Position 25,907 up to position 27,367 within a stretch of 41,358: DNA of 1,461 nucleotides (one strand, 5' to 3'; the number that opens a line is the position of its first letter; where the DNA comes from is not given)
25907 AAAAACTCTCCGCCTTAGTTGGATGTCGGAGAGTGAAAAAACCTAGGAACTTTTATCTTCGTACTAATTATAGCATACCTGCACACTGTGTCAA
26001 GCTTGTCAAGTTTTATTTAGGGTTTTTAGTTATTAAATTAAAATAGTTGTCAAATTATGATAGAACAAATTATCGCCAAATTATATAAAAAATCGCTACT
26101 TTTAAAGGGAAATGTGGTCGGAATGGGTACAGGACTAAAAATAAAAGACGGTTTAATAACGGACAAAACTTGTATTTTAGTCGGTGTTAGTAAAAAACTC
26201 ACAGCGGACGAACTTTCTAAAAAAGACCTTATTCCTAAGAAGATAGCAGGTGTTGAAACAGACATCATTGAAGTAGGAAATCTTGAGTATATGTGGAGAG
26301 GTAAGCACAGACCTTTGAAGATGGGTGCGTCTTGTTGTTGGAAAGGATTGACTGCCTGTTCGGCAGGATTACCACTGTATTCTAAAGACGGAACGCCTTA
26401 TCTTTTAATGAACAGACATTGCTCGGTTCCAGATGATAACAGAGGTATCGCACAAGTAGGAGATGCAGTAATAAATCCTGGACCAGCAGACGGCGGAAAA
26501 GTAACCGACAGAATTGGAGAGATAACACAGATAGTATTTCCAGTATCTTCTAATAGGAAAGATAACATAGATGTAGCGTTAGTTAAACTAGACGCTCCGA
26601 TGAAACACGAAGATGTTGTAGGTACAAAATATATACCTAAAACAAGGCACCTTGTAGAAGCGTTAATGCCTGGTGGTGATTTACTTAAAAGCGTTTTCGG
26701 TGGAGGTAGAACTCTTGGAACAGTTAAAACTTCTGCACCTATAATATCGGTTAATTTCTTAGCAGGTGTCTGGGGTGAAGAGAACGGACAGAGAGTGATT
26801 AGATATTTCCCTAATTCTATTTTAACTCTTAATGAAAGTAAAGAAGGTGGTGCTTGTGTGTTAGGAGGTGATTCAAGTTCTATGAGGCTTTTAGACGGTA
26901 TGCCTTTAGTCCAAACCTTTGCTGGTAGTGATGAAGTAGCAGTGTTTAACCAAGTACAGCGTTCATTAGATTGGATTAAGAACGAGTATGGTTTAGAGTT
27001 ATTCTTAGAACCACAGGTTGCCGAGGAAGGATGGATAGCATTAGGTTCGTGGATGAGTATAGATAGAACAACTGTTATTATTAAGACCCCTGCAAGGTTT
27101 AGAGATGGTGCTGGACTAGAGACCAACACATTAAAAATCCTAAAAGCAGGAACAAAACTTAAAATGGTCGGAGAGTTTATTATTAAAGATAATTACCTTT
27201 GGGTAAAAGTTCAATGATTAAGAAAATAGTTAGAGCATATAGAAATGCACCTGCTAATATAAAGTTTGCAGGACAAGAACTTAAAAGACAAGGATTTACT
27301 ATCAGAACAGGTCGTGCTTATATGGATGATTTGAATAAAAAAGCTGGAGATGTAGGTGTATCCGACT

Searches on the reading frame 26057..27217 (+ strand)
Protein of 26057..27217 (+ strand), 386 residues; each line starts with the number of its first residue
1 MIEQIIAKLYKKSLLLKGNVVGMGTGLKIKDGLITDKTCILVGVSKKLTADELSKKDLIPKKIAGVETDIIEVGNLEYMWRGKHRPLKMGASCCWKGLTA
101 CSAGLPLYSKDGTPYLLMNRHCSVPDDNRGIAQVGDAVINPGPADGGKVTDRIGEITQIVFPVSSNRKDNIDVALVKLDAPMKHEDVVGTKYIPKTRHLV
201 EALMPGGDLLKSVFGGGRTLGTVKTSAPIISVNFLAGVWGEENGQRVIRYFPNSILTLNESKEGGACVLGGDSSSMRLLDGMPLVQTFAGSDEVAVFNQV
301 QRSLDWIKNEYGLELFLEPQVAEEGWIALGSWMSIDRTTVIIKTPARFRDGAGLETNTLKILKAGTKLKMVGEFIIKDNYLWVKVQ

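Call 10: search_protein_families(library=pfam, proteins=[window:26057-27217:+], max_evalue=0.01)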
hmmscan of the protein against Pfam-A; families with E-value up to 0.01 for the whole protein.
window:26057-27217:+ (386 aa): 1 family
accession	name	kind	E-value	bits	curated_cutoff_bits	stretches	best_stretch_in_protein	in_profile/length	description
PF25608.1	NAL1_N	-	6.8e-06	26.2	27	1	14-66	18-70/80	NARROW LEAF 1 N-terminal domain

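Call 11: search_protein_families(library=phrogs, proteins=[window:26057-27217:+], max_evalue=0.01)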
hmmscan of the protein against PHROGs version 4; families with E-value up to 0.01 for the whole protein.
window:26057-27217:+ (386 aa): 1 family
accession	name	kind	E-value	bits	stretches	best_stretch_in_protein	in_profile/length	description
phrog_20754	-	other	1.9e-27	96.9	1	4-234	10-254/324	protease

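Call 16: find_related_loci(query=window:26057-27217:+, collection=viral_contigs, flank=6000)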
Query window:26057-27217:+ (386 aa) in viral_contigs; peptide patterns used: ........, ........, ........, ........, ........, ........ (x = any residue, [..] = any of these).
6 stretches matched a pattern, but none encodes a relative of the query by tblastn (E <= 1e-3).

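Call 20: find_homologous_proteins(query=window:26057-27217:+)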
Query window:26057-27217:+ (386 aa): 28 proteins with E <= 0.001 among 3779 candidates.
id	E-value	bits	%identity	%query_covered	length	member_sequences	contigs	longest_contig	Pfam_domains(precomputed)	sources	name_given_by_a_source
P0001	5.3e-192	656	74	99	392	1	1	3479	PF25608.1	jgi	jgi:hypothetical protein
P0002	1.2e-175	602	100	70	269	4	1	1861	-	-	-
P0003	1.1e-161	556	68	96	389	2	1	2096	-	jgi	jgi:hypothetical protein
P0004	9.1e-159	547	62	99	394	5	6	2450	-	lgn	-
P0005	3.3e-124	433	56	99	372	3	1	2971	-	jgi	jgi:hypothetical protein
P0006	5.8e-118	412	54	100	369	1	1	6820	-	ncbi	-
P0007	1.2e-105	372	49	100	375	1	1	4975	-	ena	-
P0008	9.0e-104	366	47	100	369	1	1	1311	PF08239.18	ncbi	-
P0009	1.4e-100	355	48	100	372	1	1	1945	-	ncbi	-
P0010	3.3e-99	351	45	99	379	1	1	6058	PF25608.1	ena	-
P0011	5.0e-99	350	45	99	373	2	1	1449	PF08239.18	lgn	-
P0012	3.4e-96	341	46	99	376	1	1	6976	PF08239.18,PF25608.1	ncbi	-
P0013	4.1e-93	330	45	100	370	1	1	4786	-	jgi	-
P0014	4.1e-93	330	45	99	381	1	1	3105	-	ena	-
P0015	2.6e-92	328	46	96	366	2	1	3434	-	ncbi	-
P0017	2.2e-91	325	45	99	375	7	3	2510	-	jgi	jgi:hypothetical protein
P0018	2.9e-89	318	44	97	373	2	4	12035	PF08239.18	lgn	-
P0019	2.0e-81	292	42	100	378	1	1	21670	-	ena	-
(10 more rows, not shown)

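Call 21: find_encoding_contigs(protein=window:26057-27217:+, flank=6000, max_places=10)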
Protein window:26057-27217:+ (386 aa): 23 contigs read that carry it; 10 places shown.
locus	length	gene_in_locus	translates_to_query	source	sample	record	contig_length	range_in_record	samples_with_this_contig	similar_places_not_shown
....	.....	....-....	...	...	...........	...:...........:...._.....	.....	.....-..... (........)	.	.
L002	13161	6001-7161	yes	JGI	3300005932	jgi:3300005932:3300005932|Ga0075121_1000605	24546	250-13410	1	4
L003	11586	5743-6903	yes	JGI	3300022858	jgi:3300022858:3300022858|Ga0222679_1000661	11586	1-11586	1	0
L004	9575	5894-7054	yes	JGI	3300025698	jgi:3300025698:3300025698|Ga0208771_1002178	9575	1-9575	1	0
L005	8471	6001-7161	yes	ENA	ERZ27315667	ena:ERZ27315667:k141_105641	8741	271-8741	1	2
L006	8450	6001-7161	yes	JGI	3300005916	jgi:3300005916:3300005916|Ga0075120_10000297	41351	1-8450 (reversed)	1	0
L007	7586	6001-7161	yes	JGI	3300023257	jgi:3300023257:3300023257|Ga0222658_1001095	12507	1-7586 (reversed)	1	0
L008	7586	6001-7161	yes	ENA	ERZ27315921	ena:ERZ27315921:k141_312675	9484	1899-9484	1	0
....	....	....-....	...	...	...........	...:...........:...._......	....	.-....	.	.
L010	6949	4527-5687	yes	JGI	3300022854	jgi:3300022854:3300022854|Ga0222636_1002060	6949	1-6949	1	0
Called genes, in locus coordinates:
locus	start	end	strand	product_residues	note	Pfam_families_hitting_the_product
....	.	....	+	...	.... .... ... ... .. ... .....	?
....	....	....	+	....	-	-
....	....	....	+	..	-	-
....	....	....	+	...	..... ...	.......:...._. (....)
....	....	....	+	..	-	-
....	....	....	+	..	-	-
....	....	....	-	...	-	-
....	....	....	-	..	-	-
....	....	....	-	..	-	-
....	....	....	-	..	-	-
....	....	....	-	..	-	-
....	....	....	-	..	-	-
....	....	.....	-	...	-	-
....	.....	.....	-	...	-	-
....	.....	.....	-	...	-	-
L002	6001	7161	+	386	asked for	PF25608:NAL1_N (weak)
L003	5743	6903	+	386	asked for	PF25608:NAL1_N (weak)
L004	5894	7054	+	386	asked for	PF25608:NAL1_N (weak)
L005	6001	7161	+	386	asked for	PF25608:NAL1_N (weak)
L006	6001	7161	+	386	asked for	PF25608:NAL1_N (weak)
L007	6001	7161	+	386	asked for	PF25608:NAL1_N (weak)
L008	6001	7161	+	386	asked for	PF25608:NAL1_N (weak)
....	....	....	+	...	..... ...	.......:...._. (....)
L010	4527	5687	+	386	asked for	PF25608:NAL1_N (weak)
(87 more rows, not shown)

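Call 23: find_related_loci(query=A1, collection=metagenome_contigs, flank=5000)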
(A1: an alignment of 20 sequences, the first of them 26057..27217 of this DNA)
Query A1 (386 aa) in metagenome_contigs; peptide patterns used: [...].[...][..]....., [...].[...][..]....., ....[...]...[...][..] (x = any residue, [..] = any of these).
217 stretches matched a pattern; 12 encode a relative of the query (tblastn E <= 1e-3); 12 distinct loci.
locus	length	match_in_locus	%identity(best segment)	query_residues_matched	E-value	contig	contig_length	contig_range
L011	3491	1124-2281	100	1-386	0e+0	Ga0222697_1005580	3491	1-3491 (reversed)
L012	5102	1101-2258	100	1-386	0e+0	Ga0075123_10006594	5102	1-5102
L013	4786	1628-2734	45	1-386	5e-101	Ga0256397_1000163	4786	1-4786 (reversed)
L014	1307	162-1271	44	4-386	1e-98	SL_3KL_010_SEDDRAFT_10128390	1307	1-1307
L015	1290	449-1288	49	2-296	9e-96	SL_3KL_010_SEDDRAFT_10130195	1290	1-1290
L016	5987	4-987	44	46-386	1e-87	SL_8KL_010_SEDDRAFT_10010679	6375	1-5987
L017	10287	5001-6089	43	2-386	7e-86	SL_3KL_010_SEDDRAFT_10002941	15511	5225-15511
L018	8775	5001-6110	40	1-386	3e-81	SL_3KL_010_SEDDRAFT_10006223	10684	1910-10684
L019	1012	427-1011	53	4-200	7e-69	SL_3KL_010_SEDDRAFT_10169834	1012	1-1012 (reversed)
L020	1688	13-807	41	115-385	8e-58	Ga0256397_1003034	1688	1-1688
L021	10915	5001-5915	33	1-320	2e-35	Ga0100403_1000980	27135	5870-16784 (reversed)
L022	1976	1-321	37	278-386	2e-15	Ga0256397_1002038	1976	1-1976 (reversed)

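Call 24: find_related_loci(query=A1, collection=viral_contigs, flank=5000)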
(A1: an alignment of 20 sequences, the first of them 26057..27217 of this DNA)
Query A1 (386 aa) in viral_contigs; peptide patterns used: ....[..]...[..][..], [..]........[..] (x = any residue, [..] = any of these).
46 stretches matched a pattern, but none encodes a relative of the query by tblastn (E <= 1e-3).

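Call 25: find_encoding_contigs(protein=P0001, flank=5000, max_places=3)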
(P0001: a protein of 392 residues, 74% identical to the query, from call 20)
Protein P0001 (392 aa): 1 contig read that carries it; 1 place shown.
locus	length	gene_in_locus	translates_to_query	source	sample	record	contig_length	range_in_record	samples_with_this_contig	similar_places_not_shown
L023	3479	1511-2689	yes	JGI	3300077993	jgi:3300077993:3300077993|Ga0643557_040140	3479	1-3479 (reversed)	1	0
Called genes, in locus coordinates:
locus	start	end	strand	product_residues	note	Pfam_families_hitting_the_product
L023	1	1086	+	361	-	?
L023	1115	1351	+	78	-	-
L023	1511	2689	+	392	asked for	PF25608:NAL1_N (weak)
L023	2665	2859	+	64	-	-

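Call 26: find_encoding_contigs(protein=P0003, flank=5000, max_places=3)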
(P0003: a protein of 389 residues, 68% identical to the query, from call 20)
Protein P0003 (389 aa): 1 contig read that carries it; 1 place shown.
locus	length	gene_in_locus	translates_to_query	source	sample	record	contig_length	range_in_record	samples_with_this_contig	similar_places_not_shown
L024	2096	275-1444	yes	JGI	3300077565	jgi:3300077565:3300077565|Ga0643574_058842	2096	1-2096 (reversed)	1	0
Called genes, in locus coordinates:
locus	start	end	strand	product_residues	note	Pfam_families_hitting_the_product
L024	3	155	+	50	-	?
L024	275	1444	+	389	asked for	-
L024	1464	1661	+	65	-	-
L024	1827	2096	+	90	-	?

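Call 27: find_encoding_contigs(protein=P0004, flank=5000, max_places=4)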
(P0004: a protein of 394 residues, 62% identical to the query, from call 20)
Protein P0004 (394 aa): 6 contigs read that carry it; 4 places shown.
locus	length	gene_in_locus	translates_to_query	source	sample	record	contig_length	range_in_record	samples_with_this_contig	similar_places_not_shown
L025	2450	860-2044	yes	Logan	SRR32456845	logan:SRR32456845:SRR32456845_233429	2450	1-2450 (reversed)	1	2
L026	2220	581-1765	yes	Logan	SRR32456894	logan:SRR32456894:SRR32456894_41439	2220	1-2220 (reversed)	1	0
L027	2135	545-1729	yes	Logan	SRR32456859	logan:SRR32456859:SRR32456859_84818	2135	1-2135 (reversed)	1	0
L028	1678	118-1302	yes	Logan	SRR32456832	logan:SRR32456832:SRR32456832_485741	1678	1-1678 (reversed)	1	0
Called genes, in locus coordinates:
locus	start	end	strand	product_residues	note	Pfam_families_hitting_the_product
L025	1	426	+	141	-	?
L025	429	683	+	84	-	-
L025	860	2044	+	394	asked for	-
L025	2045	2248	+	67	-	-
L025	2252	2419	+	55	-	-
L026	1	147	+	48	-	?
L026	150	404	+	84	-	-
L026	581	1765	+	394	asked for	-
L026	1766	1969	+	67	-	-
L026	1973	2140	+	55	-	-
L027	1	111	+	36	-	?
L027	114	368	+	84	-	-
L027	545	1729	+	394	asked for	-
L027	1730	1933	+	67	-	-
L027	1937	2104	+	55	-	-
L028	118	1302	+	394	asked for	-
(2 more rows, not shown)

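Call 28: find_encoding_contigs(protein=P0005, flank=5000, max_places=3)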
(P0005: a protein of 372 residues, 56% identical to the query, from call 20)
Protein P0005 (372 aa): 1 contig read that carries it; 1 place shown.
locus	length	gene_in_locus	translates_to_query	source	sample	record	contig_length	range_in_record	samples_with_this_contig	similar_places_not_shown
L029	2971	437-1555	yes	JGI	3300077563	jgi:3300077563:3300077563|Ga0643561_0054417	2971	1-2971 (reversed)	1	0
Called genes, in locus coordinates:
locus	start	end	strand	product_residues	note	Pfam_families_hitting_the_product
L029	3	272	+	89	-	?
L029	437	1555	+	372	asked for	-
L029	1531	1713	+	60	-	-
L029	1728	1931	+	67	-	-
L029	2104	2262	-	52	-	-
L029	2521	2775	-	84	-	-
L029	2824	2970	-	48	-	?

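Call 29: find_encoding_contigs(protein=P0006, flank=5000, max_places=3)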
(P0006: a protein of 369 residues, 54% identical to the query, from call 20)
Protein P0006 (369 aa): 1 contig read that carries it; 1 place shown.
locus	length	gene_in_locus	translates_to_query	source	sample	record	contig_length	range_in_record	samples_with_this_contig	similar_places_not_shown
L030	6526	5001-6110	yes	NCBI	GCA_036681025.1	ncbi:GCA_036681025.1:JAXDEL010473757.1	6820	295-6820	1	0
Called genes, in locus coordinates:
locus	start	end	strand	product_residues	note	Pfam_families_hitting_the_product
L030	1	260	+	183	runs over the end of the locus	?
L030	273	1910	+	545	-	PF01476:LysM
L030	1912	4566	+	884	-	-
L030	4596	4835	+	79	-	-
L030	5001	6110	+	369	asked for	-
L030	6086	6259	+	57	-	-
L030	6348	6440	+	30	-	-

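Call 32: find_encoding_contigs(protein=P0007, flank=4000, max_places=2)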
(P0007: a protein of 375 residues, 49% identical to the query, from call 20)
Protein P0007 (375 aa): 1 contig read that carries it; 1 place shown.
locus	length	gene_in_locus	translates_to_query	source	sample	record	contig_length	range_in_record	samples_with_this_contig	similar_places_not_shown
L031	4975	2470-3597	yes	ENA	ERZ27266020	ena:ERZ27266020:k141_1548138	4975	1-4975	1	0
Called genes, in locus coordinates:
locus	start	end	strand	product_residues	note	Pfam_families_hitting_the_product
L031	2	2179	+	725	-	?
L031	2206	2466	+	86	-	-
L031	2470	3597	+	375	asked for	-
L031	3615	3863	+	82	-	-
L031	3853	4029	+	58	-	-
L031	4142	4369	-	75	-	-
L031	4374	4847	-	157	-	-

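Call 33: find_encoding_contigs(protein=P0010, flank=4000, max_places=2)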
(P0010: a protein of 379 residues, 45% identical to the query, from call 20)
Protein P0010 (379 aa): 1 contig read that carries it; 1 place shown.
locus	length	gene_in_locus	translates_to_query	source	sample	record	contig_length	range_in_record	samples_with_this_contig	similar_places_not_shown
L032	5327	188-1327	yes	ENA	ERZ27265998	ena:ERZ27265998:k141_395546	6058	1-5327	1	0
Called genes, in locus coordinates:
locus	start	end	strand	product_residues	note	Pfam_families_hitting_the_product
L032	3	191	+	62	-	?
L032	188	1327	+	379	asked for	PF25608:NAL1_N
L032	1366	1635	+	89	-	-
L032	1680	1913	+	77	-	-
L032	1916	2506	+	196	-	-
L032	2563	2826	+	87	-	PF13597:NRDD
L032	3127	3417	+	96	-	-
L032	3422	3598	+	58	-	-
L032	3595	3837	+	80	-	-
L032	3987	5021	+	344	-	PF00149:Metallophos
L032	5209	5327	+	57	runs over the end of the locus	-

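Call 34: find_encoding_contigs(protein=P0012, flank=4000, max_places=2)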
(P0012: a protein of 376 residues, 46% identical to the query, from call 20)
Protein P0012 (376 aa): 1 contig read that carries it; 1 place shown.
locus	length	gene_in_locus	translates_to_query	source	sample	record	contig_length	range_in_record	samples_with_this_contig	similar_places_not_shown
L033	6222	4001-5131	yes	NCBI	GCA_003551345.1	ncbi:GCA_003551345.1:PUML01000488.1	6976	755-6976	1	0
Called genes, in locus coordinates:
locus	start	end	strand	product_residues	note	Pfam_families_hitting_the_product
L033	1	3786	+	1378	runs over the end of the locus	-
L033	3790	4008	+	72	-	-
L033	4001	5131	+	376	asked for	PF25608:NAL1_N (weak), PF08239:SH3_3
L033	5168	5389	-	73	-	-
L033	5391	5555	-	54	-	-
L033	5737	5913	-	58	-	-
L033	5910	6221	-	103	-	?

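Call 35: find_encoding_contigs(protein=P0019, flank=10000, max_places=2)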
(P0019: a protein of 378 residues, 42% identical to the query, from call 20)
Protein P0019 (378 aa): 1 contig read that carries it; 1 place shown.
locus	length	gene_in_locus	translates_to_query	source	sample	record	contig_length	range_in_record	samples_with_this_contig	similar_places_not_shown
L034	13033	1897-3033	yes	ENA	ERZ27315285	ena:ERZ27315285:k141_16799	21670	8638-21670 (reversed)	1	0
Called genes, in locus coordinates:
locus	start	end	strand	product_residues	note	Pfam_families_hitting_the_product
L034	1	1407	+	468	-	?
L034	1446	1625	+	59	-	-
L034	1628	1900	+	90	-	-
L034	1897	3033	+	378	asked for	-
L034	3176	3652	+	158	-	PF01510:Amidase_2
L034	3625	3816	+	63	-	-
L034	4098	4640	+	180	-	PF01464:SLT, PF18896:SLT_3 (weak)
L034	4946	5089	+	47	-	-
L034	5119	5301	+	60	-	-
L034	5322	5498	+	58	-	-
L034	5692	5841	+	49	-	-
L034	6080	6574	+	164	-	PF06414:Zeta_toxin, PF13238:AAA_18 (weak), PF13671:AAA_33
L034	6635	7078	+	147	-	-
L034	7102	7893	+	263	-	PF12224:Amidoligase_2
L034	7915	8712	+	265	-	-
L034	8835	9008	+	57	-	-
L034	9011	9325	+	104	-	-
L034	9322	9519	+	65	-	-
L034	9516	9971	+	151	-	PF07453:NUMOD1 (faint)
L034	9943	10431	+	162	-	PF05443:ROS_MUCR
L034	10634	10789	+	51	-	-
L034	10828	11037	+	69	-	-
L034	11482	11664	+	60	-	-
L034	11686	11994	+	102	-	PF11171:DUF2958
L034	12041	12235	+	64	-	-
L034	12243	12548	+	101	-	-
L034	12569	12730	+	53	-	-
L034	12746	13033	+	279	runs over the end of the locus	PF12705:PDDEXK_1 (faint)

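Call 42: find_related_loci(query=A1, collection=genome_contigs, flank=5000)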
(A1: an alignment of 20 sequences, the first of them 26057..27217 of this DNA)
Query A1 (386 aa) in genome_contigs; peptide patterns used: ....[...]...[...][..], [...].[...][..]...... (x = any residue, [..] = any of these).
46 stretches matched a pattern; 2 encode a relative of the query (tblastn E <= 1e-3); 2 distinct loci.
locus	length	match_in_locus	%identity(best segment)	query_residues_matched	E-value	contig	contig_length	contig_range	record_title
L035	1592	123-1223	44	6-385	6e-108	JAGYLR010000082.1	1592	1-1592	Bacterium isolate M50B98 82, whole genome shotgun sequence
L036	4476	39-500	43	229-386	1e-35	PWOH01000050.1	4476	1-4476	MAG: Mollicutes bacterium isolate CSSed10_369R1 CS-Sed10-C69906, whole genome shotgun sequence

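Call 59: search_solved_structures(query=A1, max_evalue=0.01)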
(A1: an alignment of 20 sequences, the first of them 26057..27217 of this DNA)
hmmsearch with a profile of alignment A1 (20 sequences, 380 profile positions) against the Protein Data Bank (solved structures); distinct sequences matched with E-value up to 0.01: 0.

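Call 60: search_protein_families(library=pfam, alignment_id=A1, max_evalue=0.01)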
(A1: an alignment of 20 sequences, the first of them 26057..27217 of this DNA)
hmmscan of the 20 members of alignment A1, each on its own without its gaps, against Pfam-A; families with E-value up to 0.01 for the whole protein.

A. member 1, window:26057-27217:+ (386 aa): 1 family
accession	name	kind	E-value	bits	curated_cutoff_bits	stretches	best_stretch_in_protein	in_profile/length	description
PF25608.1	NAL1_N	-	6.8e-06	26.2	27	1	14-66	18-70/80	NARROW LEAF 1 N-terminal domain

B. families by the number of members that match (of 20 scanned): 2 families
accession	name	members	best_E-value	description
PF25608.1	NAL1_N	13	7.1e-08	NARROW LEAF 1 N-terminal domain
PF08239.17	SH3_3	10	4.3e-08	Bacterial SH3 domain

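Call 69: find_encoding_contigs(protein=P0018, flank=5000, max_places=3)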
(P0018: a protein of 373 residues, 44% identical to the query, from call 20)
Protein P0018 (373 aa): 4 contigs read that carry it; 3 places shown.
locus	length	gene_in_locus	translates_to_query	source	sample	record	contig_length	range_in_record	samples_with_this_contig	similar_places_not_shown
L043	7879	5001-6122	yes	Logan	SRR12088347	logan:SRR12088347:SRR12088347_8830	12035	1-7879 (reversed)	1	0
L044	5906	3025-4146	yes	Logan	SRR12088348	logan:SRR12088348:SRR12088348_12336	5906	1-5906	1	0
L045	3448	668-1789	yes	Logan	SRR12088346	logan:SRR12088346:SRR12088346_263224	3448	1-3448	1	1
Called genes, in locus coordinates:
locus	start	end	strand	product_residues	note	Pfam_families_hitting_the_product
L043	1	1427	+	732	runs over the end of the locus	-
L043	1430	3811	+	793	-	PF24032:YQBQ (weak)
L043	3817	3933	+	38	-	-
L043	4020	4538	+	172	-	PF02557:VanY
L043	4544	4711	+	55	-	-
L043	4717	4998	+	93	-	-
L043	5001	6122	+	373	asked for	PF08239:SH3_3 (weak)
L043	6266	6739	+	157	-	PF01510:Amidase_2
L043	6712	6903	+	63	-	-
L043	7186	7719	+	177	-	PF01464:SLT, PF18896:SLT_3 (weak)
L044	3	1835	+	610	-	?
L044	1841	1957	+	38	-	-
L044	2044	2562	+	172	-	PF02557:VanY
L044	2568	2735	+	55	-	-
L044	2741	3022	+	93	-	-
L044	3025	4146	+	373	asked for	PF08239:SH3_3 (weak)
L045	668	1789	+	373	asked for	PF08239:SH3_3 (weak)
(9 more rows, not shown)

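Call 70: find_encoding_contigs(protein=P0017, flank=3000, max_places=3)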
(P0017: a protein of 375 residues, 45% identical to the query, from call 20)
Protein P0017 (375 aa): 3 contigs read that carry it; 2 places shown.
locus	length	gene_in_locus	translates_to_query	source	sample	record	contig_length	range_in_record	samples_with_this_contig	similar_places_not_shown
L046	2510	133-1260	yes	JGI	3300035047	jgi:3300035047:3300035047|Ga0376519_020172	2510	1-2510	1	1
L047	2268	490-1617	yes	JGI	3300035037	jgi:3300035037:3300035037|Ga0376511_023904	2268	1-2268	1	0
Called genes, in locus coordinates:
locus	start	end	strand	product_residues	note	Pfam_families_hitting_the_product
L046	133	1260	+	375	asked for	-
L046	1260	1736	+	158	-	-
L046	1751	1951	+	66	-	-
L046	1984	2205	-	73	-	-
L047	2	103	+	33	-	?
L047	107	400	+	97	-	-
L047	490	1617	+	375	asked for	-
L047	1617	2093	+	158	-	-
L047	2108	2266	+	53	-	?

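Call 72: predict_structure(alignment_id=A1)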
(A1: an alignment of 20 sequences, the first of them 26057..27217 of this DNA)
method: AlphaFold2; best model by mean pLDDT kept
length: 386 residues; sequences in the alignment: 20
mean_pLDDT: 89.0   pTM: 0.68
mean pLDDT of the five models: 89.0, 88.3, 87.4, 87.1, 87.0
residues with pLDDT >= 90: 225; 70-90: 147; 50-70: 10; < 50: 4
segments of 3 or more residues with pLDDT < 50: 77-80
pLDDT, mean of each block of 10 residues (from residue 1): 87 89 88 86 90 90 92 65 78 89 94 94 73 91 87 95 92 95 89 94 86 86 91 92 88 95 88 89 92 92 97 92 86 88 91 92 88 91 93
secondary structure, 60 per line:
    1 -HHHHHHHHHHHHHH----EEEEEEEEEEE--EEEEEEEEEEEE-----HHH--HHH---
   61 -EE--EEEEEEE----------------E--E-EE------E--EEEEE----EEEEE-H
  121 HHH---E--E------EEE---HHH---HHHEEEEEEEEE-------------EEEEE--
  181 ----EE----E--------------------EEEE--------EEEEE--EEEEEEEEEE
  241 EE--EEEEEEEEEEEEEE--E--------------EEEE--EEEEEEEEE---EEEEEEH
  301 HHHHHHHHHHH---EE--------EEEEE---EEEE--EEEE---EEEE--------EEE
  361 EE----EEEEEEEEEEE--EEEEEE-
elements in order: H2-15 E20-30 E33-44 E66-72 E105-109 E114-118 H120-123 E137-139 E152-160 E174-178 E212-215 E224-228 E231-242 E245-258 E276-279 E282-290 E294-299 H300-311 E325-329 E333-336 E339-342 E346-349 E358-362 E367-377 E380-385

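Call 75: fold_search(model_id=the predicted structure, library=pdb)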
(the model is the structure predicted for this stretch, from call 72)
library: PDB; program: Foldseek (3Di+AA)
matches with E <= 10: 609; with E <= 0.001: 144
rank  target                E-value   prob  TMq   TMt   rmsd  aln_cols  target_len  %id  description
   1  8pmg_F                1.6e-12  1.00  0.44  0.43  17.8       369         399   18  Structure of Nal1 indica cultivar IR64, construct 36-458 (released 2024-04-17)
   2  8pmi_B                2.9e-12  1.00  0.43  0.41  17.6       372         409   18  Structure of Nal1 indica cultivar IR64, construct 36-458 in presence of peptide from FZP protein (released 2024-04-17)
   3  8pmg_C                3.4e-12  1.00  0.45  0.43  17.7       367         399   19  Structure of Nal1 indica cultivar IR64, construct 36-458 (released 2024-04-17)
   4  8pmg_B                4.5e-12  1.00  0.46  0.46  17.6       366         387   19  Structure of Nal1 indica cultivar IR64, construct 36-458 (released 2024-04-17)
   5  8pmm_B                4.7e-12  1.00  0.44  0.42  17.7       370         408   18  Structure of Nal1 protein, allele SPIKE from japonica rice, construct 31-458 (released 2024-04-17)
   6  8pmm_A                6.9e-12  1.00  0.44  0.42  17.7       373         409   18  Structure of Nal1 protein, allele SPIKE from japonica rice, construct 31-458 (released 2024-04-17)
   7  8pmg_A                7.6e-12  1.00  0.46  0.44  17.7       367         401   18  Structure of Nal1 indica cultivar IR64, construct 36-458 (released 2024-04-17)
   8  8pmg_E                8.0e-12  1.00  0.44  0.44  17.7       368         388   18  Structure of Nal1 indica cultivar IR64, construct 36-458 (released 2024-04-17)
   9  8hau_B                9.4e-12  1.00  0.39  0.43  18.0       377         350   18  NARROW LEAF 1 from Indica (released 2024-06-05)
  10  8hau_D                9.9e-12  1.00  0.44  0.49  17.9       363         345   18  NARROW LEAF 1 from Indica (released 2024-06-05)
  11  8hau_A                1.3e-11  1.00  0.41  0.45  18.0       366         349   18  NARROW LEAF 1 from Indica (released 2024-06-05)
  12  8pn2_A                1.7e-11  1.00  0.43  0.42  17.8       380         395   17  CryoEM structure of Nal1 protein, allele IR64, from Oryza sativa indica cultivar (released 2024-04-17)
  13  8has_E                1.8e-11  1.00  0.44  0.47  17.8       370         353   17  NARROW LEAF 1-close from Japonica (released 2024-05-01)
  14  8hau_C                1.8e-11  1.00  0.41  0.46  17.6       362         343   18  NARROW LEAF 1 from Indica (released 2024-06-05)
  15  8has_B                2.0e-11  1.00  0.45  0.48  17.6       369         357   18  NARROW LEAF 1-close from Japonica (released 2024-05-01)
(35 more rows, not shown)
